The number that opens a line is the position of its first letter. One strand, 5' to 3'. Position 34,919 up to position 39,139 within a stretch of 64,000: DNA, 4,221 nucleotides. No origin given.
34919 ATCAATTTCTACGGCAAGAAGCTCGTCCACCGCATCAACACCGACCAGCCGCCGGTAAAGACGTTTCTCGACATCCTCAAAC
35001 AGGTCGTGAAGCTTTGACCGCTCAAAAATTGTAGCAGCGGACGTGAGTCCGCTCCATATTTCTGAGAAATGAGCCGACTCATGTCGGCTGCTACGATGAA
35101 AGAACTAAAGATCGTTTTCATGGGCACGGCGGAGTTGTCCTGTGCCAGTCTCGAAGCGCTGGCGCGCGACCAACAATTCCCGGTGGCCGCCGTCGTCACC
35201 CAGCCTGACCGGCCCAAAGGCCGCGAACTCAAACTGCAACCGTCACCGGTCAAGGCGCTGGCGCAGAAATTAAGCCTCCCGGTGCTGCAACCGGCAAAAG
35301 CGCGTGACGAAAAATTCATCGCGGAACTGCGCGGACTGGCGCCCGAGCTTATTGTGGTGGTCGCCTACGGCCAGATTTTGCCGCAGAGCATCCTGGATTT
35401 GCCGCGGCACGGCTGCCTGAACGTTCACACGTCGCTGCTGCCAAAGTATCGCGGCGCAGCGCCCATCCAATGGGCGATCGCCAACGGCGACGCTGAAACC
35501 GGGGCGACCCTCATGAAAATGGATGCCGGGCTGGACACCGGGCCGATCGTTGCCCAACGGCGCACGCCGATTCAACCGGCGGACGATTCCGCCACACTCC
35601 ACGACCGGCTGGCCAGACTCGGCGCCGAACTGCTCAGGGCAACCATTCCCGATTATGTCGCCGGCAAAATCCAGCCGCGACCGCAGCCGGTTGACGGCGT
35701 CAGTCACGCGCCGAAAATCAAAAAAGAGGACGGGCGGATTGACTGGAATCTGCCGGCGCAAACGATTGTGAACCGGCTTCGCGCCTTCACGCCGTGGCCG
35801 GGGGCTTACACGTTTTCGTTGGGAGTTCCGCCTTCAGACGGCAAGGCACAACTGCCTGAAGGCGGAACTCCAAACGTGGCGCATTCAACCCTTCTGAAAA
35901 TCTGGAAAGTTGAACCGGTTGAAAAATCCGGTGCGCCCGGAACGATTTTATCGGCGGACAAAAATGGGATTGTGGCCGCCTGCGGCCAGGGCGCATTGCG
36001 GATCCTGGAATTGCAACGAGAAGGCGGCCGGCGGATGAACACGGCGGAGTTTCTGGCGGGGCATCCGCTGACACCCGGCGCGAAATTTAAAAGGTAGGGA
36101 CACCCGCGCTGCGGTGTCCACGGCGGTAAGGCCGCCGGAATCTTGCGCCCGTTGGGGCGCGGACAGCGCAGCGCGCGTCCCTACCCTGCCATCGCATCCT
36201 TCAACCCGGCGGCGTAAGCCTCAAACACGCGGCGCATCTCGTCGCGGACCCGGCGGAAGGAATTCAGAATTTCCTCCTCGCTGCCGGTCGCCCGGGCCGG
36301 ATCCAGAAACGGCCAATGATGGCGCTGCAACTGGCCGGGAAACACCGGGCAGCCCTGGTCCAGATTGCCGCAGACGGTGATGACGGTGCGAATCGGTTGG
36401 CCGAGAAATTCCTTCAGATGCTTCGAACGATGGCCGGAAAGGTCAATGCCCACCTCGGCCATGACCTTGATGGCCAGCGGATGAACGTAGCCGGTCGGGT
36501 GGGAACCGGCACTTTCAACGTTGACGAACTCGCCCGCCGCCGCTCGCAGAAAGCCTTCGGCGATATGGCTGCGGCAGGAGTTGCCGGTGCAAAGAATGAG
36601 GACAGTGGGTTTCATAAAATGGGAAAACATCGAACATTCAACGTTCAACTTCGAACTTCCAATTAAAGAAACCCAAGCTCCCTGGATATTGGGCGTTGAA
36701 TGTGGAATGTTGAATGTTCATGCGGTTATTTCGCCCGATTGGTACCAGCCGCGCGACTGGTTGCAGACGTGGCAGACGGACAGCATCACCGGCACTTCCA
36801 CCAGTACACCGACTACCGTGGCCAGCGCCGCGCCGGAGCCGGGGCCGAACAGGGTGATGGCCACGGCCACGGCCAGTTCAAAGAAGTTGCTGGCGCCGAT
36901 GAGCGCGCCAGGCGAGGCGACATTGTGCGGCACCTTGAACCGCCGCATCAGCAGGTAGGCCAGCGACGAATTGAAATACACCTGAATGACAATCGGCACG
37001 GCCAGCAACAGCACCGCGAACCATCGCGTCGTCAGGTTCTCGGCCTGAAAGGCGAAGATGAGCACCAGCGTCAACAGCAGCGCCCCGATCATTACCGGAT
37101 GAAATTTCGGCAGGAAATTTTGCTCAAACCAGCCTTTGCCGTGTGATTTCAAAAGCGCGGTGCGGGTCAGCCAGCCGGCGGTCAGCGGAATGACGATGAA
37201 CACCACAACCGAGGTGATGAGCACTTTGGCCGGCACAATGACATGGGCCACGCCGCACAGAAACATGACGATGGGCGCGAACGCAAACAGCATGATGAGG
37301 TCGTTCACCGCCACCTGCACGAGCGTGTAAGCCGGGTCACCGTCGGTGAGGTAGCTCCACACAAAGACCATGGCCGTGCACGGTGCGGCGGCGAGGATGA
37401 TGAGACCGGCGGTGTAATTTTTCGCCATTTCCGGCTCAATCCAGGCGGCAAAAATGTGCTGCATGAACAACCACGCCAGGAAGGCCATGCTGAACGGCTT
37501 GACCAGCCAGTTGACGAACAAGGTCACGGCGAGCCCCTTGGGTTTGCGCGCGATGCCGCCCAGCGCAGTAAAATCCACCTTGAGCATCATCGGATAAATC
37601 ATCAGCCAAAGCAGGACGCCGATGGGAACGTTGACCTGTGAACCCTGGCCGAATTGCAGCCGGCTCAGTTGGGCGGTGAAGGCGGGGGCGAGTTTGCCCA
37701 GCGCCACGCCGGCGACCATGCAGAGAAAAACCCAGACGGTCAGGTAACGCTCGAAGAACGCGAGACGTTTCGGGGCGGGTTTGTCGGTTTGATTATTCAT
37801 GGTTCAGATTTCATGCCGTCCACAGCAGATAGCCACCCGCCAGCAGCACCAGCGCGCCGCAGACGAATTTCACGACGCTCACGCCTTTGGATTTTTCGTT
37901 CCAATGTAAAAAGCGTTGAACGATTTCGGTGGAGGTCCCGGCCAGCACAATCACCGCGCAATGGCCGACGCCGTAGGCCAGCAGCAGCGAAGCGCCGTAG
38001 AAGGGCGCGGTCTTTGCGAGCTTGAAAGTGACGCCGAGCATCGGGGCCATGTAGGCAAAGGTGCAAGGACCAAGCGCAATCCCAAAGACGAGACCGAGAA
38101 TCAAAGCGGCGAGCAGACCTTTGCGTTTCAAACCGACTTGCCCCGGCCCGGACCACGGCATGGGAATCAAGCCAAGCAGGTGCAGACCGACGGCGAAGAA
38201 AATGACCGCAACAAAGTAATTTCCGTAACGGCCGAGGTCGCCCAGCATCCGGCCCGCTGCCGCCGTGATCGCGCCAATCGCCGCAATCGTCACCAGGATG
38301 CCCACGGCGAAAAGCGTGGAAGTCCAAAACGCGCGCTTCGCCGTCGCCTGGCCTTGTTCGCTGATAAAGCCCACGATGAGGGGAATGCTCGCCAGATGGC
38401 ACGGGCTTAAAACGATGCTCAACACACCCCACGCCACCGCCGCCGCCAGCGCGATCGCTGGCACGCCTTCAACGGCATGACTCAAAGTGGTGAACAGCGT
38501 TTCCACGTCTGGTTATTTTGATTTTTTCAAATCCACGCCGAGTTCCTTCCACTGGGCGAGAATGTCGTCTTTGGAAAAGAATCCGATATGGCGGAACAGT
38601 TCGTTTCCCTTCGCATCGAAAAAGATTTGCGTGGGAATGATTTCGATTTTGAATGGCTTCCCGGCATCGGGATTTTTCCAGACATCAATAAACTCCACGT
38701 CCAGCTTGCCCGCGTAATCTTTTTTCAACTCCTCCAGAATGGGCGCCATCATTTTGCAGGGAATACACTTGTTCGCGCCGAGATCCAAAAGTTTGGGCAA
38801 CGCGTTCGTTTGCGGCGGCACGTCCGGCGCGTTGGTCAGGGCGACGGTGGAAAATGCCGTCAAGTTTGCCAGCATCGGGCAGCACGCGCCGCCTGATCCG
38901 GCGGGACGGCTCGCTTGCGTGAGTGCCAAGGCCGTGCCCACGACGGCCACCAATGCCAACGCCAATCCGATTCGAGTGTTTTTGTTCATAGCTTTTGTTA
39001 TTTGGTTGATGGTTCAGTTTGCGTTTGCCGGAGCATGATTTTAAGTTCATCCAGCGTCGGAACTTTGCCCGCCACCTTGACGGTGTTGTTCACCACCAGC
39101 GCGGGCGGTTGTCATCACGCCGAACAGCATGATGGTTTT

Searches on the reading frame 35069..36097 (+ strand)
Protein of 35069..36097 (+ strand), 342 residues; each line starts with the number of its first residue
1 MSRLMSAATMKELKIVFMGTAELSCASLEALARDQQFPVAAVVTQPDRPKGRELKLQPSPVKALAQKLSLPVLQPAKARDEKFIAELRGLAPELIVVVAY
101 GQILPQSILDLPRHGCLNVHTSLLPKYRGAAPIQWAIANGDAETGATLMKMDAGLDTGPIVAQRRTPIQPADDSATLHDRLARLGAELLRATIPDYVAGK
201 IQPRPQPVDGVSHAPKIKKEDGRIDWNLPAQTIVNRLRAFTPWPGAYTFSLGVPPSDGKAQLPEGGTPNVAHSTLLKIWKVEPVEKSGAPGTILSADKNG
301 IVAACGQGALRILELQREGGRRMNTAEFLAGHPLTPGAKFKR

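Call 59: search_protein_families(library=pfam, proteins=[window:35069-36097:+], max_evalue=0.0001)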
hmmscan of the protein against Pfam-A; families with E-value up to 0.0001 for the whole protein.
window:35069-36097:+ (342 aa): 2 families
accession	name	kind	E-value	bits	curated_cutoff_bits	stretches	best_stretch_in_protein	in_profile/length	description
PF00551.24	Formyl_trans_N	-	6.2e-48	163.4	26.1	1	14-190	2-178/181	Formyl transferase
PF02911.23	Formyl_trans_C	-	1.9e-28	99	21.1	1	216-332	1-99/100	Formyl transferase, C-terminal domain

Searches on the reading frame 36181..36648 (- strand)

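Call 59: search_protein_families(library=pfam, proteins=[window:36181-36648:-], max_evalue=0.0001)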
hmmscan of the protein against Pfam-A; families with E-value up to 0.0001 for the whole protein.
window:36181-36648:- (155 aa): 1 family
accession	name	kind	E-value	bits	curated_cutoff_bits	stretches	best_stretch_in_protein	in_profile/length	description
PF01451.26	LMWPc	-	3.5e-18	66.6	23.2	1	16-143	1-141/144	Low molecular weight phosphotyrosine protein phosphatase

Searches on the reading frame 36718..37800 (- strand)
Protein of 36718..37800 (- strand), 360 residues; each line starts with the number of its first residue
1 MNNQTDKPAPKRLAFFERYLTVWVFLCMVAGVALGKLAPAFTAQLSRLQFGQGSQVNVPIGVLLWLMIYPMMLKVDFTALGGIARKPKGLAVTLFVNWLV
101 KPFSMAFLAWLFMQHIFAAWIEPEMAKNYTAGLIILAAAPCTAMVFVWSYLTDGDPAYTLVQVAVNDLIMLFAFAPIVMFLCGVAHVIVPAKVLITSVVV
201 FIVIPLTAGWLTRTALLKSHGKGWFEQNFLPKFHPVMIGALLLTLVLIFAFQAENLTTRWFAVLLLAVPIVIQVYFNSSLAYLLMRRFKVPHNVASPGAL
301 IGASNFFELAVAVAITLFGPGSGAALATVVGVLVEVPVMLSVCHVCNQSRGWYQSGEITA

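Call 59: search_protein_families(library=pfam, proteins=[window:36718-37800:-], max_evalue=0.0001)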
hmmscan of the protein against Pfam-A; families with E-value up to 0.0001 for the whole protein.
window:36718-37800:- (360 aa): 1 family
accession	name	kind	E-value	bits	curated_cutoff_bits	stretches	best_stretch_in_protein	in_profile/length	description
PF01758.21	SBF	-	1.5e-39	136.1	24.3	1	62-258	2-190/191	Sodium Bile acid symporter family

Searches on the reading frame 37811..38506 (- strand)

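Call 59: search_protein_families(library=pfam, proteins=[window:37811-38506:-], max_evalue=0.0001)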
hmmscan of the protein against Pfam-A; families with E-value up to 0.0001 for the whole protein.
window:37811-38506:- (231 aa): 1 family
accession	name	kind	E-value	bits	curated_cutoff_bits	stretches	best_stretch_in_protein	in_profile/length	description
PF02683.22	DsbD_TM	-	9.8e-11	41.8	27.1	1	20-222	5-215/219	Cytochrome C biogenesis protein transmembrane domain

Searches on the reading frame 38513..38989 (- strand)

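Call 59: search_protein_families(library=pfam, proteins=[window:38513-38989:-], max_evalue=0.0001)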
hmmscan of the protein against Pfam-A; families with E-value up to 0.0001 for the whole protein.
window:38513-38989:- (158 aa): 2 families
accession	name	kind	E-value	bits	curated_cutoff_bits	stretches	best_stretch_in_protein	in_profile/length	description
PF00085.26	Thioredoxin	-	5.4e-12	46.1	23.5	1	66-145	21-99/103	Thioredoxin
PF13098.12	Thioredoxin_2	-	1.7e-07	32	27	1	62-145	4-102/104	Thioredoxin-like domain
